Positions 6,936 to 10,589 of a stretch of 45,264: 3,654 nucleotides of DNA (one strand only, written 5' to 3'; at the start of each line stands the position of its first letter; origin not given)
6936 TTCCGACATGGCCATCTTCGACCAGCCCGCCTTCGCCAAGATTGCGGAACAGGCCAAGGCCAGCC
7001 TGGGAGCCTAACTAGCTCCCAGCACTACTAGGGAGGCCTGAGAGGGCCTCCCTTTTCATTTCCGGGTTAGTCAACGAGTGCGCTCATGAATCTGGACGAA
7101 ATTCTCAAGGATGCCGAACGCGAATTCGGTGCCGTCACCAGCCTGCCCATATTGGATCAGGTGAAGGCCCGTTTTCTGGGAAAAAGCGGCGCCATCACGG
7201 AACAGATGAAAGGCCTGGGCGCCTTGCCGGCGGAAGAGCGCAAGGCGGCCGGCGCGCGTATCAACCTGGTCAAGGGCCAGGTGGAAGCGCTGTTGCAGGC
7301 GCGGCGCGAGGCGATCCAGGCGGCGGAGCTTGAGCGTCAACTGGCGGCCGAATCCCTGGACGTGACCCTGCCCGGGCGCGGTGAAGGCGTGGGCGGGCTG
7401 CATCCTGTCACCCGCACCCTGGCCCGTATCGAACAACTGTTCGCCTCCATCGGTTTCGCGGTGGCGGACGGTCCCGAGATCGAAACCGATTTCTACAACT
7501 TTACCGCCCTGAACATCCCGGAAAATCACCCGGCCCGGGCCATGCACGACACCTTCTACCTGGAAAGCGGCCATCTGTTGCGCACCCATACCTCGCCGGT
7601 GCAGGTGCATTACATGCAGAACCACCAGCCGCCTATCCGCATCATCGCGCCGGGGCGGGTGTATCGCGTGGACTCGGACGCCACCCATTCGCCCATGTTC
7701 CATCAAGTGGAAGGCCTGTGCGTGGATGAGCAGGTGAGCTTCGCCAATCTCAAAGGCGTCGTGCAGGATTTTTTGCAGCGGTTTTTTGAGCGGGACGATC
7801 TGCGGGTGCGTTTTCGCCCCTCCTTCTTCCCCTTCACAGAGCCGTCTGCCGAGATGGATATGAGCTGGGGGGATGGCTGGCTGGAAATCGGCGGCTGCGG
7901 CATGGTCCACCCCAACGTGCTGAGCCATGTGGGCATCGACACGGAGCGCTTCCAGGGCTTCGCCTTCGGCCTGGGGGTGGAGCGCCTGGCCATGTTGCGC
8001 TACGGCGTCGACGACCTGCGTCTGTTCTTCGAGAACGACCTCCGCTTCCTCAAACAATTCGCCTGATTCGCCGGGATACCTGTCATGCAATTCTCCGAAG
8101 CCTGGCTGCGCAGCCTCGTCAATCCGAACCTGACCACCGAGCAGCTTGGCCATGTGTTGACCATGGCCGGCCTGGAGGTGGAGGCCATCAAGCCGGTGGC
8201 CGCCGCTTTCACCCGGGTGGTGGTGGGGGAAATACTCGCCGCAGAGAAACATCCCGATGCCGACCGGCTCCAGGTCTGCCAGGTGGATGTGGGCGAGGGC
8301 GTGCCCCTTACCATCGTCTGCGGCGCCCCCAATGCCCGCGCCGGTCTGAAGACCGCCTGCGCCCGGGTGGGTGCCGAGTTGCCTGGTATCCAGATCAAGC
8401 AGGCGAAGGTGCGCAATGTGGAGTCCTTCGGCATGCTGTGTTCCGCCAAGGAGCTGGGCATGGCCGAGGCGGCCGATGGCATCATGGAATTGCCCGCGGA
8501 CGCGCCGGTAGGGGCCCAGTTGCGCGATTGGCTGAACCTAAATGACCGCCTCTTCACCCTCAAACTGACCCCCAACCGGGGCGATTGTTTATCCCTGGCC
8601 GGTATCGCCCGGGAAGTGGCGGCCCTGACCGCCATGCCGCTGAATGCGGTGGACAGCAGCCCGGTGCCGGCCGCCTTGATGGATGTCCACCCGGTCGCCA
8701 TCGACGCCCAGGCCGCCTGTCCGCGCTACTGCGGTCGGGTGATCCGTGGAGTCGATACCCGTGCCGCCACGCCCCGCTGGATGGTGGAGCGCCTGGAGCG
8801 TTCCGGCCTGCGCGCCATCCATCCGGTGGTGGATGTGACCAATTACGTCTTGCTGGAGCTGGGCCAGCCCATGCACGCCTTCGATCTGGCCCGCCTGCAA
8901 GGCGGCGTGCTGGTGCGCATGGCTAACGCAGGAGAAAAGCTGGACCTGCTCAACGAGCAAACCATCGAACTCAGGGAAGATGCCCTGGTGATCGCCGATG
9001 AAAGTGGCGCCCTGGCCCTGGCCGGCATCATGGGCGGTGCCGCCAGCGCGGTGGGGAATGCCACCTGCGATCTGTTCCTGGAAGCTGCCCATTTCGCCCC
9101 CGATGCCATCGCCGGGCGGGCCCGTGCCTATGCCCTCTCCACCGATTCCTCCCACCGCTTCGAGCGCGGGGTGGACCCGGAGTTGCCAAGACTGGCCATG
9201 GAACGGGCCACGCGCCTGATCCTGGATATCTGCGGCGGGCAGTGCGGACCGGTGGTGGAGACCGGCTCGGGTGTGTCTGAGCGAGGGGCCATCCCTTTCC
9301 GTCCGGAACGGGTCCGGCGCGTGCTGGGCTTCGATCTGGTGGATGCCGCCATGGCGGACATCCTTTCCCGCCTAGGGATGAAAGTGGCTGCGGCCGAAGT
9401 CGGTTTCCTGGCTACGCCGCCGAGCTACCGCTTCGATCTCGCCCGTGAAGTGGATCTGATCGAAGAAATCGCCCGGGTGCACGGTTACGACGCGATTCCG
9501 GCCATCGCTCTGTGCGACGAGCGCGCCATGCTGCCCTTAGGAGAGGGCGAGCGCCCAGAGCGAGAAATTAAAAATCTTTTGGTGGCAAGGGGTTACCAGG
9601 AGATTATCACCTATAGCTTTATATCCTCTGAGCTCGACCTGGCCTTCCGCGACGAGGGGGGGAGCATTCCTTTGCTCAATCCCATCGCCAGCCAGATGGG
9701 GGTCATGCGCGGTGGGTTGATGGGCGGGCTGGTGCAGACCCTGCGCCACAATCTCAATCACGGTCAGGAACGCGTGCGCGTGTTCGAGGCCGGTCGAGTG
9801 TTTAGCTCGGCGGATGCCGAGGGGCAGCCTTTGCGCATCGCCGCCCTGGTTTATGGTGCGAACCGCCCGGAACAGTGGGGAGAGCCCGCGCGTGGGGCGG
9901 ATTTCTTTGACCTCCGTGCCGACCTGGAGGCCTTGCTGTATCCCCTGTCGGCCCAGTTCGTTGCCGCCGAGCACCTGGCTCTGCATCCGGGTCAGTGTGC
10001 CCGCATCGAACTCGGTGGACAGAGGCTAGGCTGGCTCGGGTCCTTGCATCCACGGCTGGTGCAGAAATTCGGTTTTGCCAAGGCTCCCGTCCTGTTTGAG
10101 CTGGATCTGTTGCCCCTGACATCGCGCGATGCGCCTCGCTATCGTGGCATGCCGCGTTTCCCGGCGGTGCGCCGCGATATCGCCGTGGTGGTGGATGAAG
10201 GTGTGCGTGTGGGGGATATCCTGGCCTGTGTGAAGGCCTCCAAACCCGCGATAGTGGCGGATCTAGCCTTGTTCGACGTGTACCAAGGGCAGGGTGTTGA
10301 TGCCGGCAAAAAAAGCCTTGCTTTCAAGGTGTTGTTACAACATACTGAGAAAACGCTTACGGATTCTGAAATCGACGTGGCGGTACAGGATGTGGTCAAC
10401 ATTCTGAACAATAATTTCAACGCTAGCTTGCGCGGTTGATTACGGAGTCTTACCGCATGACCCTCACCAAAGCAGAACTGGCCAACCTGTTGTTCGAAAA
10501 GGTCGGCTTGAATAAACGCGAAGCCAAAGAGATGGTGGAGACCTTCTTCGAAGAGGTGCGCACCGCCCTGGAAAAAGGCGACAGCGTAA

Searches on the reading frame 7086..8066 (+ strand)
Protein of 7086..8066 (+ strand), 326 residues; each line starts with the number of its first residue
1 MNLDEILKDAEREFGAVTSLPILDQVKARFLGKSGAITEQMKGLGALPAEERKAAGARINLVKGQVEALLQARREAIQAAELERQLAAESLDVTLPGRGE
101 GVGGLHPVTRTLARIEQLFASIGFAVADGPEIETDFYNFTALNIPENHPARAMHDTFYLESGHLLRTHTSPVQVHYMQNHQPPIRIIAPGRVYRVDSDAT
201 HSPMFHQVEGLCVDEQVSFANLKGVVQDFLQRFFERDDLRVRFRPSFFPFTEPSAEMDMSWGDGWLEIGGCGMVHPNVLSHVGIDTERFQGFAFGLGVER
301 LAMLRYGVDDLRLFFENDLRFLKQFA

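Call 52: search_protein_families(library=pfam, proteins=[window:7086-8066:+], max_evalue=0.0001)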
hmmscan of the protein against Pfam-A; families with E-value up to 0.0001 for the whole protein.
window:7086-8066:+ (326 aa): 3 families
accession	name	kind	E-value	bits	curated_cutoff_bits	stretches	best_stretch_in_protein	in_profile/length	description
PF01409.25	tRNA-synt_2d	-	1.1e-104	349.7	19.8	1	91-325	2-246/246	tRNA synthetases class II core domain (F)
PF02912.23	Phe_tRNA-synt_N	-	7.6e-23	80.7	22.3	1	19-86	2-69/69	Aminoacyl tRNA synthetase class II, N-terminal domain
PF17759.6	tRNA_synthFbeta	-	3.5e-05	23.8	22.4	0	215-286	139-205/214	Phenylalanyl tRNA synthetase beta chain CLM domain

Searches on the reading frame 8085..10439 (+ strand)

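Call 52: search_protein_families(library=pfam, proteins=[window:8085-10439:+], max_evalue=0.0001)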
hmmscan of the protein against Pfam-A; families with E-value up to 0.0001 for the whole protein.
window:8085-10439:+ (784 aa): 5 families
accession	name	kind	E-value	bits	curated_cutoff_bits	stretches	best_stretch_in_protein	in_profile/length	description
PF03483.22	B3_4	-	1.1e-68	230.7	29.3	1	211-384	1-174/174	B3/4 domain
PF17759.6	tRNA_synthFbeta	-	1.5e-54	185.2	22.4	1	485-675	15-214/214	Phenylalanyl tRNA synthetase beta chain CLM domain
PF03147.19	FDX-ACB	-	5e-29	101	31.1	1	690-783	1-94/94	Ferredoxin-fold anticodon binding domain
PF01588.26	tRNA_bind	-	2e-23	82.7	27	1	45-144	1-95/96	Putative tRNA binding domain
PF03484.21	B5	-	8.6e-22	77.6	28.6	1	403-468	1-67/67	tRNA synthetase B5 domain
